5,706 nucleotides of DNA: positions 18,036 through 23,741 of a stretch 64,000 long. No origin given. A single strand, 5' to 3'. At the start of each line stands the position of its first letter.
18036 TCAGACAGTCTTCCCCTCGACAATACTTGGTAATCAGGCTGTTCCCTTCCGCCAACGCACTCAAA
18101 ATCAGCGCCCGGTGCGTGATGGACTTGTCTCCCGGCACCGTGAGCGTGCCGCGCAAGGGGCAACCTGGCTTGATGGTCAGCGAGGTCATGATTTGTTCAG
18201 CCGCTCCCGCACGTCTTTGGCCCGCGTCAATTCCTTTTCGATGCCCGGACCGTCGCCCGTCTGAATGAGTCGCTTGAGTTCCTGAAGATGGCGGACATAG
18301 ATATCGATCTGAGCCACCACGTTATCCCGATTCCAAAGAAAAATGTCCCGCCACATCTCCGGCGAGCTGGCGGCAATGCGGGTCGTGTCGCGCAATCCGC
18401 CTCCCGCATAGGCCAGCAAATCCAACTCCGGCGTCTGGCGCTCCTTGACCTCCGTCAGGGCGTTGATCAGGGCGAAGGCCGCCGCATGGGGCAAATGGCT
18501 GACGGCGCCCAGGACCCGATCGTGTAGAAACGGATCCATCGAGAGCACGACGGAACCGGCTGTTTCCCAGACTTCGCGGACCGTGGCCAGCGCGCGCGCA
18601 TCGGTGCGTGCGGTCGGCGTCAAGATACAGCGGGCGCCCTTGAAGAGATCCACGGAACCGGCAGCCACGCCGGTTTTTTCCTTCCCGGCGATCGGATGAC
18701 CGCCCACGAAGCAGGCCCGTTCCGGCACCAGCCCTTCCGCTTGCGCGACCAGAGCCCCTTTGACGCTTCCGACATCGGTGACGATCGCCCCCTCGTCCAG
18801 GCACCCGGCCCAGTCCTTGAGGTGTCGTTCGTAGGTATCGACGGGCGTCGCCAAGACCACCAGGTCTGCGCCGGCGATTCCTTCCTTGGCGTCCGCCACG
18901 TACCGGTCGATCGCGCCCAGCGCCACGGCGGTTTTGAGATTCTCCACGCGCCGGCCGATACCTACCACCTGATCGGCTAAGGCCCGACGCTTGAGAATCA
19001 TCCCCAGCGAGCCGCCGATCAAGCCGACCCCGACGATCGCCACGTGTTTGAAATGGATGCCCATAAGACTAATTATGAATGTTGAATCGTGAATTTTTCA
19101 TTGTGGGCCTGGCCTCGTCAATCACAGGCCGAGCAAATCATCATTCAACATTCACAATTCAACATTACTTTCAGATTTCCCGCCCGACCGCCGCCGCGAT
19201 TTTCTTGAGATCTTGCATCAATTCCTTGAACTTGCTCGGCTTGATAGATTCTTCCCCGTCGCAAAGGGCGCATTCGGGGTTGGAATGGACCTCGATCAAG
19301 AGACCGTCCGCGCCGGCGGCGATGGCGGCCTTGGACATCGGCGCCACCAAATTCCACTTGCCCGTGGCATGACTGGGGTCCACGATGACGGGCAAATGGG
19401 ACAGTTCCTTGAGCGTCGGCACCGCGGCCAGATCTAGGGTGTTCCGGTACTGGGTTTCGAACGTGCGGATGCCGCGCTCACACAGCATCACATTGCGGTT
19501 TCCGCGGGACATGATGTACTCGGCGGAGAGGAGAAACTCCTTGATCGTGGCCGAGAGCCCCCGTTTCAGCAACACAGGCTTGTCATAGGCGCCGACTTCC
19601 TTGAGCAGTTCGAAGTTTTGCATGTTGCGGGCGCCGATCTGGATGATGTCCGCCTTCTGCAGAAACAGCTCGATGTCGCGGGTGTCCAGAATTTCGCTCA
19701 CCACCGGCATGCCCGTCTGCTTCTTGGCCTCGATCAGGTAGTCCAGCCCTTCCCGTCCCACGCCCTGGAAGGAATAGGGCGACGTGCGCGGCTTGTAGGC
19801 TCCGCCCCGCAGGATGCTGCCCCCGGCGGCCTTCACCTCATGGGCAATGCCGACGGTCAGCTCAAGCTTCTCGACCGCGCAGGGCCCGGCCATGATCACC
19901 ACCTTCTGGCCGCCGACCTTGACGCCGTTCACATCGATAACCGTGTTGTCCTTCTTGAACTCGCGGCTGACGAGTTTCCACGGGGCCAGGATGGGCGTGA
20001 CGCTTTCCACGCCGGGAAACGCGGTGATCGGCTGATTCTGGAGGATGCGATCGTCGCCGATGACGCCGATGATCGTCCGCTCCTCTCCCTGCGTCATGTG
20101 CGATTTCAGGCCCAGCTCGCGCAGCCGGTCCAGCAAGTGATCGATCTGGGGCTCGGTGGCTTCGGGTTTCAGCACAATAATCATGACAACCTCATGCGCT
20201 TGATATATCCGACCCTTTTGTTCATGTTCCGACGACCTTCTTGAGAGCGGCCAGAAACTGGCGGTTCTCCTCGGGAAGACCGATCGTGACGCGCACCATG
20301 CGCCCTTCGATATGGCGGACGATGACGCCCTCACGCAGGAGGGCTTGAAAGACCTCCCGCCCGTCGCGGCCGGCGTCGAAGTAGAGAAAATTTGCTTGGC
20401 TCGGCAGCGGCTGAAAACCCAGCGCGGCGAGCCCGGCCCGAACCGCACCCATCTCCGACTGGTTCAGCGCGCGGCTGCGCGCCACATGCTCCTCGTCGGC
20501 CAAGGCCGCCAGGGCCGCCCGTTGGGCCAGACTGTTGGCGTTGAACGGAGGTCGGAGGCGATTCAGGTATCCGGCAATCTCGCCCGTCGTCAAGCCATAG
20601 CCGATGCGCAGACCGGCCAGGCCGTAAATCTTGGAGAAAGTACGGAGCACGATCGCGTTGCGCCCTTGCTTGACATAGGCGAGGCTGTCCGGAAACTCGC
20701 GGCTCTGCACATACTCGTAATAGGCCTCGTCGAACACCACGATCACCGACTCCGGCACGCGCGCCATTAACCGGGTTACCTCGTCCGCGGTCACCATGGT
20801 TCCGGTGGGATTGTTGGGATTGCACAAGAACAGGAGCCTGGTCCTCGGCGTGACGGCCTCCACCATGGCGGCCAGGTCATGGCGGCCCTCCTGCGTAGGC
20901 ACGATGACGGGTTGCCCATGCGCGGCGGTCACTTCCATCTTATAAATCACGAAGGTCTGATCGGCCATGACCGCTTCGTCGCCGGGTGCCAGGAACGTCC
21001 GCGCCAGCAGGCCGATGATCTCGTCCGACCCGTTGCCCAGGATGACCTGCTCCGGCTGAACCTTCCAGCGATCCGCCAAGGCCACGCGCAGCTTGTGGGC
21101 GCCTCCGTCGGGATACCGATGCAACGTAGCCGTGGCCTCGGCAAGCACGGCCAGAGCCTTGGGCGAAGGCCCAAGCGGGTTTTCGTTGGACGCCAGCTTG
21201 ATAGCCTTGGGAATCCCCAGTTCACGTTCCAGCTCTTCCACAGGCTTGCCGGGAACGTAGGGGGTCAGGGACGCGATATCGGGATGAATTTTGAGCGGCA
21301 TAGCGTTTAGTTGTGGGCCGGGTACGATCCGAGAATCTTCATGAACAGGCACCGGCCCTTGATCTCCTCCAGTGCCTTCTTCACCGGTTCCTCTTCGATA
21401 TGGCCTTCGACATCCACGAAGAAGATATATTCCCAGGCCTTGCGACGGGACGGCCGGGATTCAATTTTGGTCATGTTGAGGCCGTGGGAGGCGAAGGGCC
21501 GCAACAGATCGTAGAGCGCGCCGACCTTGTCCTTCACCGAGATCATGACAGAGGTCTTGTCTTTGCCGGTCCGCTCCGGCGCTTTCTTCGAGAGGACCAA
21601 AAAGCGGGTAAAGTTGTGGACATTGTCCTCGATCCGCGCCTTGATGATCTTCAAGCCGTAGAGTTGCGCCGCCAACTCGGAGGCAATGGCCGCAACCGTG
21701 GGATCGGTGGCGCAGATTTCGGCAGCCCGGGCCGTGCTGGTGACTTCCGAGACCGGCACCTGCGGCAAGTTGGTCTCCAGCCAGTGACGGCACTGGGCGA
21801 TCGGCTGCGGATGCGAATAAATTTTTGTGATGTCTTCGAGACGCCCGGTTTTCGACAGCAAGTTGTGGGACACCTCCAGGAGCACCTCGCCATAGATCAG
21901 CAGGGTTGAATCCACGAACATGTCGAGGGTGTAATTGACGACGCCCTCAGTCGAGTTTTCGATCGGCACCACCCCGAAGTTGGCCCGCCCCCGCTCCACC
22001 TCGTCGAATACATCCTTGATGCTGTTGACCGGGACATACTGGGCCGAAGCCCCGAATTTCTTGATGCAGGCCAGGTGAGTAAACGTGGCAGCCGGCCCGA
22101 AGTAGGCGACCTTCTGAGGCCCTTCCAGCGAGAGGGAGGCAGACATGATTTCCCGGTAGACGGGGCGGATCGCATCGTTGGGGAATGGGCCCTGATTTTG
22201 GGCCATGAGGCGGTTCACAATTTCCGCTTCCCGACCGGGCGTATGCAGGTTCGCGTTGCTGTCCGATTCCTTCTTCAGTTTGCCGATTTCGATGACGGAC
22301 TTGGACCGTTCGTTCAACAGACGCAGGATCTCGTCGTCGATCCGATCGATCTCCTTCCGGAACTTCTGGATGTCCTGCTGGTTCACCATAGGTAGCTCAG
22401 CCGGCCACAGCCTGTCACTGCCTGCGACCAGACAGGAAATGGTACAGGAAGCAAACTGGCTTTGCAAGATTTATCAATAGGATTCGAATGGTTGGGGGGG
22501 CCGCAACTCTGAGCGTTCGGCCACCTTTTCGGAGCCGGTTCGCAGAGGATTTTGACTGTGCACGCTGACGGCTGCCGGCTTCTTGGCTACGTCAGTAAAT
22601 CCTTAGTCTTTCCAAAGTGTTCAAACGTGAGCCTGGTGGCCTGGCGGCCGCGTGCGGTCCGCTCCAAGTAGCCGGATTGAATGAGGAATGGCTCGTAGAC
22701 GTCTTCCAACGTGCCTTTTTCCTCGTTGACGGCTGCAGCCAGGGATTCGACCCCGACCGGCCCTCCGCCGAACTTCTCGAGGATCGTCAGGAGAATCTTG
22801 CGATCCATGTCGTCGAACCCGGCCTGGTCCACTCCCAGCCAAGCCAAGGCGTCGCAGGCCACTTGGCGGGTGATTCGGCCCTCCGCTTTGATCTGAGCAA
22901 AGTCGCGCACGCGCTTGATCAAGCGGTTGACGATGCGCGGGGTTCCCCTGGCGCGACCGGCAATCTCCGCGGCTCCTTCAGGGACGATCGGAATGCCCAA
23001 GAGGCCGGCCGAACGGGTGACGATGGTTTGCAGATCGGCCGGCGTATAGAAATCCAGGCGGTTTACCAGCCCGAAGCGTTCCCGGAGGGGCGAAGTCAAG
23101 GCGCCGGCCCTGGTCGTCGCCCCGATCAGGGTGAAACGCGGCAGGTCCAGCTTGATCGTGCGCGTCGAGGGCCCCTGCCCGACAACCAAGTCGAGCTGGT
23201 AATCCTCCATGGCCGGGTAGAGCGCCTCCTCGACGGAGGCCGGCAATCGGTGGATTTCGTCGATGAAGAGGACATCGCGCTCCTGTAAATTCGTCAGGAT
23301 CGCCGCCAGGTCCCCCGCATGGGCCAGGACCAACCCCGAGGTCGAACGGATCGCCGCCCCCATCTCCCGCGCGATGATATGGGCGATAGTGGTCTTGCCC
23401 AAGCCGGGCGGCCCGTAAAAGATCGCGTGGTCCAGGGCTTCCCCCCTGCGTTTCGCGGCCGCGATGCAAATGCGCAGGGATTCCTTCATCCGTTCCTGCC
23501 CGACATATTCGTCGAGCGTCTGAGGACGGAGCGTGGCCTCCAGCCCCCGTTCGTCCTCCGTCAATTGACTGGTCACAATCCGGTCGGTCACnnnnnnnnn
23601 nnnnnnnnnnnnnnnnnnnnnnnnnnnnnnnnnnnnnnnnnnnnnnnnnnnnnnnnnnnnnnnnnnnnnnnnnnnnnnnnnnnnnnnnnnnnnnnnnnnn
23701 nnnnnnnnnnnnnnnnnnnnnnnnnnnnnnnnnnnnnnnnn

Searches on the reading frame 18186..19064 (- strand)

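Call 101: search_protein_families(library=pfam, proteins=[window:18186-19064:-], max_evalue=0.00001)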
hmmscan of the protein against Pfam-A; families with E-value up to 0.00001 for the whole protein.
window:18186-19064:- (292 aa): 2 families
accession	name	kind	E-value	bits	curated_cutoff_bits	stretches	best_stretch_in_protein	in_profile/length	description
PF02153.23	PDH_N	-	4e-37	127.5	26.5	1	21-173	2-152/154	Prephenate dehydrogenase, nucleotide-binding domain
PF20463.3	PDH_C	-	1.2e-27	96.6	22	1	178-277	2-98/102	Prephenate dehydrogenase, dimerization domain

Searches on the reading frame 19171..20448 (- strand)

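Call 101: search_protein_families(library=pfam, proteins=[window:19171-20448:-], max_evalue=0.00001)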
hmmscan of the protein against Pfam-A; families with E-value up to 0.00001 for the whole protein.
window:19171-20448:- (425 aa): 3 families
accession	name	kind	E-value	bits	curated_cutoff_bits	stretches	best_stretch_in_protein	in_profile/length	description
PF00793.26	DAHP_synth_1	-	7.3e-79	264.9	25.5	1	175-417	9-267/270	DAHP synthetase I family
PF18152.6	DAHP_snth_FXD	-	2.3e-24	85.4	27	1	89-154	1-66/67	DAHP synthase ferredoxin-like domain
PF03102.20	NeuB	-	1.6e-10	41.3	22.1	1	234-424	57-239/241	NeuB family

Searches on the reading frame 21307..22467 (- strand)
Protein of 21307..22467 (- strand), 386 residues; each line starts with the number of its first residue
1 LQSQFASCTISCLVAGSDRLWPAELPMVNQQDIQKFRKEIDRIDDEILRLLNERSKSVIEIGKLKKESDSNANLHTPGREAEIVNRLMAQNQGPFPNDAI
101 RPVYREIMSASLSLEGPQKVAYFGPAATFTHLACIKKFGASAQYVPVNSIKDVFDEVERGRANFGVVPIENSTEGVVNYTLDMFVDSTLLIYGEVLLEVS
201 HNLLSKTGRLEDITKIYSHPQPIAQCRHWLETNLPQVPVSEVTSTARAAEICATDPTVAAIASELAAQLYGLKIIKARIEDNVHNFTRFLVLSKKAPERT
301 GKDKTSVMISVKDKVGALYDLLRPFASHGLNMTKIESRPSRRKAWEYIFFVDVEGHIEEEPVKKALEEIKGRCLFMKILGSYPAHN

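Call 102: search_protein_families(library=pfam, proteins=[window:21307-22467:-], max_evalue=0.00001)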
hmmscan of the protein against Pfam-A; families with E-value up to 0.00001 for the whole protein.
window:21307-22467:- (386 aa): 3 families
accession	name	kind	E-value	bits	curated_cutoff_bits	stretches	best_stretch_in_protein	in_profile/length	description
PF00800.23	PDT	-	1.1e-66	224.6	25.2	1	120-295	1-179/181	Prephenate dehydratase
PF01817.26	CM_2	-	1.7e-22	79.9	27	1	37-115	2-79/80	Chorismate mutase type II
PF01842.31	ACT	-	6.1e-15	55.1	27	1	305-370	1-65/66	ACT domain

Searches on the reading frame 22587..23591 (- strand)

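Call 24: search_protein_families(library=pfam, proteins=[window:22587-23591:-], max_evalue=0.001)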
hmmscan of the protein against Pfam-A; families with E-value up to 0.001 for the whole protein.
window:22587-23591:- (334 aa): 10 families
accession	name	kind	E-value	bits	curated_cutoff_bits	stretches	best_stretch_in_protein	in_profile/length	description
PF05496.18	RuvB_N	-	4.7e-77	257.6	27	1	21-179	1-159/159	Holliday junction DNA helicase RuvB P-loop domain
PF17864.7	AAA_lid_4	-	1.5e-29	102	27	1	182-255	1-74/74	RuvB AAA lid domain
PF05491.19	RuvB_C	-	1.6e-23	82.9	24.7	1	257-326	2-71/72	RuvB C-terminal winged helix domain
PF00004.35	AAA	-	1.4e-20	74.5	21.2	1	57-175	2-125/131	ATPase family associated with various cellular activities (AAA)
PF07728.20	AAA_5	-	1.2e-07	32.3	22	1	57-173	3-139/139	AAA domain (dynein-related subfamily)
PF01078.27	Mg_chelatase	-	4.5e-05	23.4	20.3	0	26-74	2-43/207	Magnesium chelatase, subunit ChlI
PF07726.17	AAA_3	-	0.00023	21.5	27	0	106-135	64-93/131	ATPase family associated with various cellular activities (AAA)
PF00910.28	RNA_helicase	-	0.00037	21.4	21.5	1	57-128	2-75/105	RNA helicase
PF13207.12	AAA_17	-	0.00064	20.5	27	0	59-94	1-36/136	AAA domain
PF04851.21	ResIII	-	0.0007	20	22.5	0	51-96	21-66/164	Type III restriction enzyme, res subunit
